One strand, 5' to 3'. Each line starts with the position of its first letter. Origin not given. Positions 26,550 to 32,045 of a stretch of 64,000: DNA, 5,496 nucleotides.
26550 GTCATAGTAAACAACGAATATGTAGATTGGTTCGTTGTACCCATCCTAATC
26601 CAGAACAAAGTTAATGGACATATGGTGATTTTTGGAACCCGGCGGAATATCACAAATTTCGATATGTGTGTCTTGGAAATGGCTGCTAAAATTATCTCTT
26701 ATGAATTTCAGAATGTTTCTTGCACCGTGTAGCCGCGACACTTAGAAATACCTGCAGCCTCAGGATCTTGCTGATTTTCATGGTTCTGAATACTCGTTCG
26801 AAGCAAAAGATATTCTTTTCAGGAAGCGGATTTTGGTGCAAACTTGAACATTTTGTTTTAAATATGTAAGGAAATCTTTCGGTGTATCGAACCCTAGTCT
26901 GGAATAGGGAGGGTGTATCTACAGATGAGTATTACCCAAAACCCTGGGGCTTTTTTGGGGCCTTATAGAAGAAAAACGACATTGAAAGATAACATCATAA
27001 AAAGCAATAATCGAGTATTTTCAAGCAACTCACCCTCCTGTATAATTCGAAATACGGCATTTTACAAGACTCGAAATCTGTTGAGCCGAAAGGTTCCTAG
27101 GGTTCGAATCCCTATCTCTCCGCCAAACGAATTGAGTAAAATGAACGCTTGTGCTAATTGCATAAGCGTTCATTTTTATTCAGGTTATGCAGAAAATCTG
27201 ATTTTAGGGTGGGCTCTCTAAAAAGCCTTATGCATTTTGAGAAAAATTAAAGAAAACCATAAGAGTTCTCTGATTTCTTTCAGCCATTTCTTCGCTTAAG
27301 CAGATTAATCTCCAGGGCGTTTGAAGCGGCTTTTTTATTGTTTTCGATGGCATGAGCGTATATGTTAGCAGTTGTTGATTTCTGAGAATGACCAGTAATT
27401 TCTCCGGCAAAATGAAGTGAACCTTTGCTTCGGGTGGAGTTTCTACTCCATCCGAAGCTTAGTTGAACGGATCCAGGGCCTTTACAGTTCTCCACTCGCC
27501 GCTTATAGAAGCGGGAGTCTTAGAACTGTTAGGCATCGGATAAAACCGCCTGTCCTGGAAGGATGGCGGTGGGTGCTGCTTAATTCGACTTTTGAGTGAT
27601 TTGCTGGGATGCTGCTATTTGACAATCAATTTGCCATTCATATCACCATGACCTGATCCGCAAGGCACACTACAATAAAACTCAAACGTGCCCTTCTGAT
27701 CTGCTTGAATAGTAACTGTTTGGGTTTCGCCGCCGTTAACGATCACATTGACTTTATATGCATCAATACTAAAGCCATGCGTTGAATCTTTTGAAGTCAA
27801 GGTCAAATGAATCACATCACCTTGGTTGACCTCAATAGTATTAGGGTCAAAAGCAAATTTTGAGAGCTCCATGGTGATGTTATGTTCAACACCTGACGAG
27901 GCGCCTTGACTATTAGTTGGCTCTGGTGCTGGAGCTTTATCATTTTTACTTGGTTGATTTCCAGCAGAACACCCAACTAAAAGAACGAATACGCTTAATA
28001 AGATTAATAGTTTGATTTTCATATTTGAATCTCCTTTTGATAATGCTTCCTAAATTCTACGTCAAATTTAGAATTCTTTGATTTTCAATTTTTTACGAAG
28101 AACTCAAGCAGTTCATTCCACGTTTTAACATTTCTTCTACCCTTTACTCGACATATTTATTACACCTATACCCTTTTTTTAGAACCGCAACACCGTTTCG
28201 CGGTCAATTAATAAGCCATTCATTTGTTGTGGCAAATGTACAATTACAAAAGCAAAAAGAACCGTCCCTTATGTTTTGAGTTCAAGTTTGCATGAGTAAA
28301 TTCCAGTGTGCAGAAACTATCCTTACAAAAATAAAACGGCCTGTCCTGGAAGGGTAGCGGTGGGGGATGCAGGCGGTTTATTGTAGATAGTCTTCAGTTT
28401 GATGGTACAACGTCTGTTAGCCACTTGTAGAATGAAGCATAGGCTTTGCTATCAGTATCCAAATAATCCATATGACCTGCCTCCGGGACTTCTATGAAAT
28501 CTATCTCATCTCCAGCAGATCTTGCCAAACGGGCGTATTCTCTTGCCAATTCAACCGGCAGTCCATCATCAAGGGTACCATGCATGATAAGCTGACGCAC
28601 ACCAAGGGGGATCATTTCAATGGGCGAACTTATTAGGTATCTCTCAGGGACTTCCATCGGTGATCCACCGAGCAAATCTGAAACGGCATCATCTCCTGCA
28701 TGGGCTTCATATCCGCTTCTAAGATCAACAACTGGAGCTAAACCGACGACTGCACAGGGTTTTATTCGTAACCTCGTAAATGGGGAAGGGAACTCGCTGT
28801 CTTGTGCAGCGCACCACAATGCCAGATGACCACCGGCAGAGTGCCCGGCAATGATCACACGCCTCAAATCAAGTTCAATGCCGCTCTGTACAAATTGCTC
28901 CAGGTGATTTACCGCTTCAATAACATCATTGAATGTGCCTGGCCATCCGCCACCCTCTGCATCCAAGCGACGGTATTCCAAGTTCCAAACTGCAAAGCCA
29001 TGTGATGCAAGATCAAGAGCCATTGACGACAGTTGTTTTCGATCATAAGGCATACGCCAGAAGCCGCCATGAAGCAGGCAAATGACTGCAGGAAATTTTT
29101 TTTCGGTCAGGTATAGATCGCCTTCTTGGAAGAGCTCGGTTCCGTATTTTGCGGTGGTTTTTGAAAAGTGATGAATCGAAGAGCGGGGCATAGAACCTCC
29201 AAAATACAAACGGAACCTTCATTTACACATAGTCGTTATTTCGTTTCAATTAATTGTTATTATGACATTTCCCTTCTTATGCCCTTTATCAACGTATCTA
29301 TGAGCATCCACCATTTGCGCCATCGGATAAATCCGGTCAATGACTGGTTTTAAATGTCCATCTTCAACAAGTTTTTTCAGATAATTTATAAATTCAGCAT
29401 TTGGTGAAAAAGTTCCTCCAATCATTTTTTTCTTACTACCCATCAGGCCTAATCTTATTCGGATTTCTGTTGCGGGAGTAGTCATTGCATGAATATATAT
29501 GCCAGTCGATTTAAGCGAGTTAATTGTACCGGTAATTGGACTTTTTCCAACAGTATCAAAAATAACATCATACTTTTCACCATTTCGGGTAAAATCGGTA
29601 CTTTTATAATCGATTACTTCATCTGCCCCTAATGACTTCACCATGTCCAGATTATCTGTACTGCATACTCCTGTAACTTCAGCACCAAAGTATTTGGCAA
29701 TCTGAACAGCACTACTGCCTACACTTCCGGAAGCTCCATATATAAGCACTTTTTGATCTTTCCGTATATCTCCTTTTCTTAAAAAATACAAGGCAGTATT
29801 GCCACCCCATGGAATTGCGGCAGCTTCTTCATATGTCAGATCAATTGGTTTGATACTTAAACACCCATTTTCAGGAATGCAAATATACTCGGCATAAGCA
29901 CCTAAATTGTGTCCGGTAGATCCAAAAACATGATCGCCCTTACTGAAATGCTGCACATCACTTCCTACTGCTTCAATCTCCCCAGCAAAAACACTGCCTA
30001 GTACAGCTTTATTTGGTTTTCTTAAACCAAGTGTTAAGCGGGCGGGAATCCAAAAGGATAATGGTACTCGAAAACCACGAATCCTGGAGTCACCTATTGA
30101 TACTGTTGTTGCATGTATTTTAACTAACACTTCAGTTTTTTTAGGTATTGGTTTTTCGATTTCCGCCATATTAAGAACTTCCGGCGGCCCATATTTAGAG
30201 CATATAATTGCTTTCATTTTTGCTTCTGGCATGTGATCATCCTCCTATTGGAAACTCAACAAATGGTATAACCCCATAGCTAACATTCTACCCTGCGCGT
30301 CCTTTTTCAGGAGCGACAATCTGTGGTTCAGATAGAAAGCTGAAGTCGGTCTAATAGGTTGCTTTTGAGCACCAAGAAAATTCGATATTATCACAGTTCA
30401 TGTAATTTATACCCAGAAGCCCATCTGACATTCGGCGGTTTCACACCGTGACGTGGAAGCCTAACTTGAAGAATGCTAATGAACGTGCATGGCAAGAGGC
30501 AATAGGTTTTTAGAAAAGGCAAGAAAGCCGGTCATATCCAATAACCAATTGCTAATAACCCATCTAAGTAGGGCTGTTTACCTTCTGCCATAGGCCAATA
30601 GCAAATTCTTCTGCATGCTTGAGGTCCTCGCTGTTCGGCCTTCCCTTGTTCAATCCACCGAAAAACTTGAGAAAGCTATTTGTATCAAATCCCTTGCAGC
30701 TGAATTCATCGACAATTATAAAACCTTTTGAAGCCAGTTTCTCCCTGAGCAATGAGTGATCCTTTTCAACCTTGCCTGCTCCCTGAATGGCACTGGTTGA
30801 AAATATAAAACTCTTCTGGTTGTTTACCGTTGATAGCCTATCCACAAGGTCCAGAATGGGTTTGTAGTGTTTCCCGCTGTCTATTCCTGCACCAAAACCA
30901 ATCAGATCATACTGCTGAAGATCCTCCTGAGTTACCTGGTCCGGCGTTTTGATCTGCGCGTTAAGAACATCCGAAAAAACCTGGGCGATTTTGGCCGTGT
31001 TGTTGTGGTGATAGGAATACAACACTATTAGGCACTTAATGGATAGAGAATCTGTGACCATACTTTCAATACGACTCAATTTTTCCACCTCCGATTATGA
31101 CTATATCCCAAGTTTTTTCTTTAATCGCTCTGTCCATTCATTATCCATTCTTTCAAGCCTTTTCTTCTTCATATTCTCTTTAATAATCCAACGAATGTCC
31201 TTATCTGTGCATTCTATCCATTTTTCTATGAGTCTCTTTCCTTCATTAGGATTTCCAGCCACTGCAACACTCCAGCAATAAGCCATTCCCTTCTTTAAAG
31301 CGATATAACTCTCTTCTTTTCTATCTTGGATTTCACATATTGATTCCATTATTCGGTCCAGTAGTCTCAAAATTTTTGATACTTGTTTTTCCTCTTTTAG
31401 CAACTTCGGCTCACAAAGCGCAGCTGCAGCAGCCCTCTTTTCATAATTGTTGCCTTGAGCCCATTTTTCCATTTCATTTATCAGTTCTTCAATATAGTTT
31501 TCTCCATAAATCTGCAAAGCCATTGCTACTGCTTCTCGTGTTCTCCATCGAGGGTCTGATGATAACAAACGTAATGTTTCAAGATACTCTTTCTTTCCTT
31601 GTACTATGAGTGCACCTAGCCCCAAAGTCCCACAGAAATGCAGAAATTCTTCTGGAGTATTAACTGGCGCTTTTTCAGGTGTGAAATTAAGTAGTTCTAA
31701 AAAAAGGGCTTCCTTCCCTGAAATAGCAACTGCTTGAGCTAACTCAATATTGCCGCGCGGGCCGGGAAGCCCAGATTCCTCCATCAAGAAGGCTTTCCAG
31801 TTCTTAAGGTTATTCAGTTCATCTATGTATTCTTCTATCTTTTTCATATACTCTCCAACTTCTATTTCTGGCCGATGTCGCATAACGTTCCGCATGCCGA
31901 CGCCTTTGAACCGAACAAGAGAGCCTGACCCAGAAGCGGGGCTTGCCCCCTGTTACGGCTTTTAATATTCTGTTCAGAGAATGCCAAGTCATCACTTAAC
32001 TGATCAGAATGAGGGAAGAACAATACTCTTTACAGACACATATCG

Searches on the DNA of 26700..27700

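Call 21: search_rna_families(source=window, start=26700, end=27700, threshold=evalue, max_evalue=10)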
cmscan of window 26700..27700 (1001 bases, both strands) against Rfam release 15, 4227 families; matches with E-value up to 10: 11.
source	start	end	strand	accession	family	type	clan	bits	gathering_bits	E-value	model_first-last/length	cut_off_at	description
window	27073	27122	-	RF04351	Plastid-psbl-rps4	Cis-reg;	-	42.2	68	2.2e-07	1-53/53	no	Plastid-psbl-rps4 3UTR RNA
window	27133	27234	-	RF04312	trpB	Cis-reg;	-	20.1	59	5.2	1-107/107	no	trpB ncRNA motif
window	27139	27351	-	RF02986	FuFi-1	Gene; sRNA;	-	19.4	59.6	0.094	1-175/175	no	FuFi-1 RNA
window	27133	27183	+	RF03916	MIR400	Gene; miRNA;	-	18.4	83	1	1-103/103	no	MIR400 microRNA precursor family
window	27132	27183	+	RF03616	MIR1888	Gene; miRNA;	-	17.4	72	3.4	1-101/101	no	MIR1888 microRNA precursor family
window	27133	27183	+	RF03344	mir-5365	Gene; miRNA;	-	17.2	70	2.2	1-78/78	no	mir-5365 microRNA precursor family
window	27039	27122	+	RF01852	tRNA-Sec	Gene; tRNA;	CL00001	16.4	47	3.5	1-91/91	no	Selenocysteine transfer RNA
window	27183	27300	-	RF02653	StyR-143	Gene; sRNA;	-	13.9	176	5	1-144/144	no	Salmonella enterica Typhi npcRNA 143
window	27120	27276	+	RF00007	U12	Gene; snRNA; splicing;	CL00006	13.1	53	7.5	1-151/151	no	U12 minor spliceosomal RNA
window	27226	27300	-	RF02574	Ricks_sRNA10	Gene; sRNA;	-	12.7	97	6.4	1-352/352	no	Rickettsia sRNA 10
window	27419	27554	+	RF02634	EF3314_EF3315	Gene; sRNA;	-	11.7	100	8.4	1-141/141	no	Enterococcus sRNA EF3314_EF3315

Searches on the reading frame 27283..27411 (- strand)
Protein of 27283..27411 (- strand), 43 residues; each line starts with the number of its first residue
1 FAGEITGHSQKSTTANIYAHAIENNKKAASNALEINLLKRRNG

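Call 88: search_protein_families(library=pfam, proteins=[window:27283-27411:-], max_evalue=5)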
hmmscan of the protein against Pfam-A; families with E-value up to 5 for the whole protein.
window:27283-27411:- (43 aa): 0 families

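Call 91: search_solved_structures(query=window:27283-27411:-, max_evalue=10)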
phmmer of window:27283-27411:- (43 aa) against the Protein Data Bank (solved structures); distinct sequences matched with E-value up to 10: 1.
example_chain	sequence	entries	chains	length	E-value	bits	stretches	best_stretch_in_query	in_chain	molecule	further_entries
3nkh_A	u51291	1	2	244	0.56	14.2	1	6-34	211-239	Integrase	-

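Call 92: search_protein_families(library=phrogs, proteins=[window:27283-27411:-], max_evalue=1)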
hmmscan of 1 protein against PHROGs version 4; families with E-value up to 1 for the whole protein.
window:27283-27411:- (43 aa): 3 families
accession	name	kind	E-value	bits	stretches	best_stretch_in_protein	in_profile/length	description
phrog_1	-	integration and excision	0.00071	19.9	1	4-35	418-449/611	integrase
phrog_7685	-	integration and excision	0.0026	18.3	1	4-34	206-236/240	integrase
phrog_216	-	integration and excision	0.1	12.7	1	4-33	208-236/301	integrase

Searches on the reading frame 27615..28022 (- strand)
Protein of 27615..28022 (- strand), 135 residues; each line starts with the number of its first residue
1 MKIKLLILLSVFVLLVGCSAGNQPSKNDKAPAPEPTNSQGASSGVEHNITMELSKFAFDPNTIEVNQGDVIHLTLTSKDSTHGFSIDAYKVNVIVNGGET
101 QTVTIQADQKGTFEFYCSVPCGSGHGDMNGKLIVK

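Call 27: search_protein_families(library=pfam, proteins=[window:27615-28022:-])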
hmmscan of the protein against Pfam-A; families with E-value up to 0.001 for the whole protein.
window:27615-28022:- (135 aa): 3 families
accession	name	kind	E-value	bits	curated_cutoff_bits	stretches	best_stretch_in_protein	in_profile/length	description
PF13473.12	Cupredoxin_1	-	1.9e-13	50.8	27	1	43-134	17-104/104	Cupredoxin-like domain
PF00127.26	Copper-bind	-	2.8e-07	31.3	21.2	1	48-135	4-99/99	Copper binding proteins, plastocyanin/azurin family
PF00116.26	COX2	-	1.8e-05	25.1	22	1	62-128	47-113/120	Cytochrome C oxidase subunit II, periplasmic domain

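Call 49: find_encoding_contigs(protein=window:27615-28022:-, flank=10000, max_places=10)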
Protein window:27615-28022:- (135 aa): no gene with exactly this product is on record in the collection.

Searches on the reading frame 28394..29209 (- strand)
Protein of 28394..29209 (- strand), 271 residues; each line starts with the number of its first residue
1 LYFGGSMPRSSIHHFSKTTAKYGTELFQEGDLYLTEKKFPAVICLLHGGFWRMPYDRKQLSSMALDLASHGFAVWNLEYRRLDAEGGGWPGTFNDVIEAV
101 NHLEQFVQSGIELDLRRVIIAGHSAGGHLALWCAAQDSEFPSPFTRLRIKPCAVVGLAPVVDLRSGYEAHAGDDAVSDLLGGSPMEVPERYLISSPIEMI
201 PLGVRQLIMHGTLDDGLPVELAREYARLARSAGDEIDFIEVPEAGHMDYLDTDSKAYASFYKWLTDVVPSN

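Call 27: search_protein_families(library=pfam, proteins=[window:28394-29209:-])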
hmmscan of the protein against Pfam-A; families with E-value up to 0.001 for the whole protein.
window:28394-29209:- (271 aa): 8 families
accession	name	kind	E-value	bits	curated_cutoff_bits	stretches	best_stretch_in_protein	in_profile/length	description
PF20434.5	BD-FAE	-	1.5e-20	74.1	26.8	1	35-222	6-208/215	BD-FAE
PF00326.27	Peptidase_S9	-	2e-13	50.8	22.6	1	92-267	44-209/213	Prolyl oligopeptidase family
PF12697.13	Abhydrolase_6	-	1.2e-09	39.6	26.3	1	45-258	3-215/217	Alpha/beta hydrolase family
PF07859.19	Abhydrolase_3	-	7.2e-09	36.2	25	1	46-171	4-121/210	alpha/beta hydrolase fold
PF07224.18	Chlorophyllase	-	8.9e-06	25.1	26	1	42-254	44-235/301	Chlorophyllase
PF00561.26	Abhydrolase_1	-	0.0004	20.6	25.8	0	42-142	2-92/245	alpha/beta hydrolase fold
PF00756.26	Esterase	-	0.00053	20.3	22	1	75-137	75-136/251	Putative esterase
PF12146.15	Hydrolase_4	-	0.00054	19.8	27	0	41-167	5-117/239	Serine aminopeptidase, S33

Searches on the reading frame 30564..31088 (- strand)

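Call 64: search_protein_families(library=pfam, proteins=[window:30564-31088:-], max_evalue=0.001)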
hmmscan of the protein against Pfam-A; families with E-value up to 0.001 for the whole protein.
window:30564-31088:- (174 aa): 2 families
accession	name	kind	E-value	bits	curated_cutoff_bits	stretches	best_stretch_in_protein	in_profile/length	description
PF12724.12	Flavodoxin_5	-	1.8e-07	32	27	1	21-109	1-93/145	Flavodoxin domain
PF12641.12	Flavodoxin_3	-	2.4e-07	31.1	27.5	1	22-141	2-119/160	Flavodoxin domain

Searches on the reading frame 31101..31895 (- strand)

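Call 65: search_protein_families(library=pfam, proteins=[window:31101-31895:-], max_evalue=0.001)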
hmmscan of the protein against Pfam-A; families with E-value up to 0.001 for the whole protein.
window:31101-31895:- (264 aa): 1 family
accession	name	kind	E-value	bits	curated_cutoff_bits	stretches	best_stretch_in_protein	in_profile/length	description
PF13646.12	HEAT_2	-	0.00015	22.4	27.7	1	99-160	27-87/88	HEAT repeats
